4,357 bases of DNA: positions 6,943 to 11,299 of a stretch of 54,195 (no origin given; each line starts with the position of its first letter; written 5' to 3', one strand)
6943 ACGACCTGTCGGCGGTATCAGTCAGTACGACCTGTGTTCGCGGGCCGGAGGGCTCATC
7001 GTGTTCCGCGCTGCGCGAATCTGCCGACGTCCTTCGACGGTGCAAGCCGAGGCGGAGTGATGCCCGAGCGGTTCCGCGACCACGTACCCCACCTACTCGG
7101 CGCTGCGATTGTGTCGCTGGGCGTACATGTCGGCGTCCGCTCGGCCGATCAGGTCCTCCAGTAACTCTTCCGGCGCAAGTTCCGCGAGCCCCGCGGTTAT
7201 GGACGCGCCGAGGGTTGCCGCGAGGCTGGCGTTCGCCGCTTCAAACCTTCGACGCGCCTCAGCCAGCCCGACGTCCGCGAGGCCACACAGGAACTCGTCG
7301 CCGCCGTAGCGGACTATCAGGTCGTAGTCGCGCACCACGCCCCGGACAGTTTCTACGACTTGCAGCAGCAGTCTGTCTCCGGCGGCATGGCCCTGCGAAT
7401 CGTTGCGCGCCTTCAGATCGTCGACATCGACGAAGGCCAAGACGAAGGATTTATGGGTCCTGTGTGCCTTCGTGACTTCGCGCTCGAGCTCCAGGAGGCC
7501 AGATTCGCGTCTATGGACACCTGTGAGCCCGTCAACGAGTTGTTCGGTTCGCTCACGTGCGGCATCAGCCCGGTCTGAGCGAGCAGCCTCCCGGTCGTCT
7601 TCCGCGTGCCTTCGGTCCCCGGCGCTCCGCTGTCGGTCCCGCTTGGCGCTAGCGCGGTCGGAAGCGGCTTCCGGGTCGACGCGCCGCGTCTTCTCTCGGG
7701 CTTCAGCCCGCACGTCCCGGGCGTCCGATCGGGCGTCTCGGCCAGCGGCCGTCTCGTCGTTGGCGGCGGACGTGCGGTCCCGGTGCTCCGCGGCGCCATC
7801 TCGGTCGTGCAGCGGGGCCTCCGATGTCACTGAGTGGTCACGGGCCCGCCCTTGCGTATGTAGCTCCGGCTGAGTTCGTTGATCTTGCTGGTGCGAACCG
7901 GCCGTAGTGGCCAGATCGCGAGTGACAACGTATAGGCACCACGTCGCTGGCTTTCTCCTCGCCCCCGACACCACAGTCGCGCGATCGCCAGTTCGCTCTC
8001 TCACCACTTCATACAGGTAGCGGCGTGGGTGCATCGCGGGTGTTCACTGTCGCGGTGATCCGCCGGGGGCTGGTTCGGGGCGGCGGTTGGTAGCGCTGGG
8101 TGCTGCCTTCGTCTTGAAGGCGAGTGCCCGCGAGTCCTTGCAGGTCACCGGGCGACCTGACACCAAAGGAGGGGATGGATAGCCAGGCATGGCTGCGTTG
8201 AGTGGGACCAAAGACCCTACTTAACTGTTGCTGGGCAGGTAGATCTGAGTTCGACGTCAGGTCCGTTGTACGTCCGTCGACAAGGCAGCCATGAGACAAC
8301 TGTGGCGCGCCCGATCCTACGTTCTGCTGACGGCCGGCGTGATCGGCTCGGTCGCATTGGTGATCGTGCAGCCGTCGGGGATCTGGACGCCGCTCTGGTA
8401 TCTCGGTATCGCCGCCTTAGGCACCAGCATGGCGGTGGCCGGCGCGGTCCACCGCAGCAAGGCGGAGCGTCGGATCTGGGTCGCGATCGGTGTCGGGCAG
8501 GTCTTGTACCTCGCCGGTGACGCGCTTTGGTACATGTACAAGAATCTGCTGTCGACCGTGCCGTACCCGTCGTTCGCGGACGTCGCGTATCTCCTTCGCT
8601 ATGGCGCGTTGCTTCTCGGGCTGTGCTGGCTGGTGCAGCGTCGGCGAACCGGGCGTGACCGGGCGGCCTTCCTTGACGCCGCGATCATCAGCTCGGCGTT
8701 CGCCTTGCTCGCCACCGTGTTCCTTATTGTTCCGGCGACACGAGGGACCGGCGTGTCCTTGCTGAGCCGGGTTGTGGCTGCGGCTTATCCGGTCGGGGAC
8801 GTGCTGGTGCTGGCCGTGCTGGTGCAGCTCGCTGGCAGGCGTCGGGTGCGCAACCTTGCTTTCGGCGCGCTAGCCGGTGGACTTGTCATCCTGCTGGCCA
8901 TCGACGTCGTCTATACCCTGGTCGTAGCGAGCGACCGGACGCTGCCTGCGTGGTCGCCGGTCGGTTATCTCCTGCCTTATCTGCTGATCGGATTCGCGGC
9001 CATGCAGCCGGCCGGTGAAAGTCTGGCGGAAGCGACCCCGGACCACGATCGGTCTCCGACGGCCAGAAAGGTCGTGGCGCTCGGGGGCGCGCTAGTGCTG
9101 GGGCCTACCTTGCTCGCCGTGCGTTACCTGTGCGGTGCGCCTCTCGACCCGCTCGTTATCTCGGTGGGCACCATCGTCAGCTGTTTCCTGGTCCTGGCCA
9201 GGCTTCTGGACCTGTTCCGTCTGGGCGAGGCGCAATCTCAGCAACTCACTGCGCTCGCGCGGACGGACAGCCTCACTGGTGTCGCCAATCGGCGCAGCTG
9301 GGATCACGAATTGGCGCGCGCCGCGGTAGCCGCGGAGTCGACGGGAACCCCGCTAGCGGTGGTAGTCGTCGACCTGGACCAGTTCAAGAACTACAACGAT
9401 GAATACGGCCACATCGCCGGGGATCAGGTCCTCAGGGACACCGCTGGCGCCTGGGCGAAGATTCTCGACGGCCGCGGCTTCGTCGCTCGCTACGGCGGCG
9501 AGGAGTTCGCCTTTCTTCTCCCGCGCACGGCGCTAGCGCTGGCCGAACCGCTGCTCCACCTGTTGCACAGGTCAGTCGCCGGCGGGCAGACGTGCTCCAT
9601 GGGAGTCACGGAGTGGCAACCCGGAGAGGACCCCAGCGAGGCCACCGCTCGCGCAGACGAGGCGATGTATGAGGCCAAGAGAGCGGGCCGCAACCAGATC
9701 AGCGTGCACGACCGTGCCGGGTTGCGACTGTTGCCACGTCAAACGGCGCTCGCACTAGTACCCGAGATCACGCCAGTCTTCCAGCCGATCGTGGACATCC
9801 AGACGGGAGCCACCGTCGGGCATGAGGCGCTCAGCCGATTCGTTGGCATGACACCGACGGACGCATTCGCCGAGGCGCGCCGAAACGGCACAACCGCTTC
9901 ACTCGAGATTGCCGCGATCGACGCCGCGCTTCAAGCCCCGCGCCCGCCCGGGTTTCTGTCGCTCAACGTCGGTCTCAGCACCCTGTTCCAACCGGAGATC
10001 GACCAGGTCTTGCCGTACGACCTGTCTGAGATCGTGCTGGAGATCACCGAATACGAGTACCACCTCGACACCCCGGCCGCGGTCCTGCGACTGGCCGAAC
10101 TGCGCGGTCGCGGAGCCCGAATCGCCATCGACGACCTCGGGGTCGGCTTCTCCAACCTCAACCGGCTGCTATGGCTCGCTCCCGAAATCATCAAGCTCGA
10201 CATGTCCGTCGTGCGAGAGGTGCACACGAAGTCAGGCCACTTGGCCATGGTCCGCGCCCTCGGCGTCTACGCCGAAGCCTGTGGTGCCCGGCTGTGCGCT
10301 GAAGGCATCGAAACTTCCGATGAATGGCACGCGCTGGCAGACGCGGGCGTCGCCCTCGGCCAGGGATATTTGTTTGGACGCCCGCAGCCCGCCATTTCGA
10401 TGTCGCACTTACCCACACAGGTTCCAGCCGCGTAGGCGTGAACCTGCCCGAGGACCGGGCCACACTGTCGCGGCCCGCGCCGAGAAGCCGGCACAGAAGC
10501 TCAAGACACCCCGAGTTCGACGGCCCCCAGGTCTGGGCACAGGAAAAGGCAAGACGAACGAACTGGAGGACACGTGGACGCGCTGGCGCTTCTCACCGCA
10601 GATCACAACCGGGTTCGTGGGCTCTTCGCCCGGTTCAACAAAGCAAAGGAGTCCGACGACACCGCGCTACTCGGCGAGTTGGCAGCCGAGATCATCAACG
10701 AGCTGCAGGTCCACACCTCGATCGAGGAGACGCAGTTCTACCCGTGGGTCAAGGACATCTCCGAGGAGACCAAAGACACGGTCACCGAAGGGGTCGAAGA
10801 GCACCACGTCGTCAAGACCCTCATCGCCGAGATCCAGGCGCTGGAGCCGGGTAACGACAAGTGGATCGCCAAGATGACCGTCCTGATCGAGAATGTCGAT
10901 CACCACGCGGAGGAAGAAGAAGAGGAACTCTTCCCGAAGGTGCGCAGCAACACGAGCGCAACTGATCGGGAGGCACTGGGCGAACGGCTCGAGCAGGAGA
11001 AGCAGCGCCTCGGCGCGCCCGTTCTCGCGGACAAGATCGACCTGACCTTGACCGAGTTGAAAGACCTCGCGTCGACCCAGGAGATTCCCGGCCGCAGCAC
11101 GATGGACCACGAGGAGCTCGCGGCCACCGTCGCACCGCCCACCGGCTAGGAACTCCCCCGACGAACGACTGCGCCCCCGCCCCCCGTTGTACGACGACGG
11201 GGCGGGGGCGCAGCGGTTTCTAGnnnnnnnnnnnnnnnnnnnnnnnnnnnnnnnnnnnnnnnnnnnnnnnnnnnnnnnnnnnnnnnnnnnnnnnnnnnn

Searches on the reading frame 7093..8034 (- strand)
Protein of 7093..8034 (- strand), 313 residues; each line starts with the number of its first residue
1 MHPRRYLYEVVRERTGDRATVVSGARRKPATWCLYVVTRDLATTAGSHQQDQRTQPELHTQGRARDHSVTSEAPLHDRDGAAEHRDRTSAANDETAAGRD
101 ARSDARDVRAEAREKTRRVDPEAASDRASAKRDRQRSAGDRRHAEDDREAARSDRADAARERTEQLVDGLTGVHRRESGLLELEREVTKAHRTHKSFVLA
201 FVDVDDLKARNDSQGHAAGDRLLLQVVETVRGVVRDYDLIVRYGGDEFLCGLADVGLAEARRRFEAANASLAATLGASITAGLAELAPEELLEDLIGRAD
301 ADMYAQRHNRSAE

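Call 86: search_protein_families(library=pfam, proteins=[window:7093-8034:-], max_evalue=0.001)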
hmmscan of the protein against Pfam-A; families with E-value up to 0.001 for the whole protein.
window:7093-8034:- (313 aa): 1 family
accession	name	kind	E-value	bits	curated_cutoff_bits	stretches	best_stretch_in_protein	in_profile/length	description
PF00990.26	GGDEF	-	3.9e-25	88.9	23.8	1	167-310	3-158/161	Diguanylate cyclase, GGDEF domain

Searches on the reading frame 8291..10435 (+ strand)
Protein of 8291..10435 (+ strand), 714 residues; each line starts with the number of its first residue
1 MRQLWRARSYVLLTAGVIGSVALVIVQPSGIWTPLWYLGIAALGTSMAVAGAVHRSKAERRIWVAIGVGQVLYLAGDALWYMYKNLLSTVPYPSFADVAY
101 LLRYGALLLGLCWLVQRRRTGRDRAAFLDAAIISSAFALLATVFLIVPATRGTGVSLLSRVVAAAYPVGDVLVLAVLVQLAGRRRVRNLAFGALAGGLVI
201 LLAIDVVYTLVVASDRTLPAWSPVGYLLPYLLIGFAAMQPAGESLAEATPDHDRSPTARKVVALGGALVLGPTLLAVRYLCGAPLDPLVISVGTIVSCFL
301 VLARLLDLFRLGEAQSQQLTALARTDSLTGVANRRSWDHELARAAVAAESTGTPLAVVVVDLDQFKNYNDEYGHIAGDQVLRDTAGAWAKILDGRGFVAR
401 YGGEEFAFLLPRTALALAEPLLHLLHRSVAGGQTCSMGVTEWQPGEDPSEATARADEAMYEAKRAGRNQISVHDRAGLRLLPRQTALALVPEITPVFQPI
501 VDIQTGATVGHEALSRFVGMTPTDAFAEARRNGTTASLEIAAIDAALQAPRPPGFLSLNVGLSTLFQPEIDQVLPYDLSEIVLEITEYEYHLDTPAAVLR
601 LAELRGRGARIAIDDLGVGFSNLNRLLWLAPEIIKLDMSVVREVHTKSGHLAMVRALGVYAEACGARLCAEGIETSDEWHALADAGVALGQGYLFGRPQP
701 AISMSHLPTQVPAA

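Call 86: search_protein_families(library=pfam, proteins=[window:8291-10435:+], max_evalue=0.001)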
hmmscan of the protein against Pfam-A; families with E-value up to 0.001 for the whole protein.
window:8291-10435:+ (714 aa): 2 families
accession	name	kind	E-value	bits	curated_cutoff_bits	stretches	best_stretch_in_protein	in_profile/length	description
PF00563.25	EAL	-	1e-36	126.9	31.3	1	492-698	12-236/236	EAL domain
PF00990.26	GGDEF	-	6.6e-36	124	23.8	1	324-469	2-161/161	Diguanylate cyclase, GGDEF domain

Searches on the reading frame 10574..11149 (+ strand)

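Call 87: search_protein_families(library=pfam, proteins=[window:10574-11149:+], max_evalue=0.001)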
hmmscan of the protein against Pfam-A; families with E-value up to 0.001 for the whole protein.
window:10574-11149:+ (191 aa): 1 family
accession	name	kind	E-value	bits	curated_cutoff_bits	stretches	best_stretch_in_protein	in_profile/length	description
PF01814.28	Hemerythrin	-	5.1e-17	63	25.3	1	3-123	2-127/127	Hemerythrin HHE cation binding domain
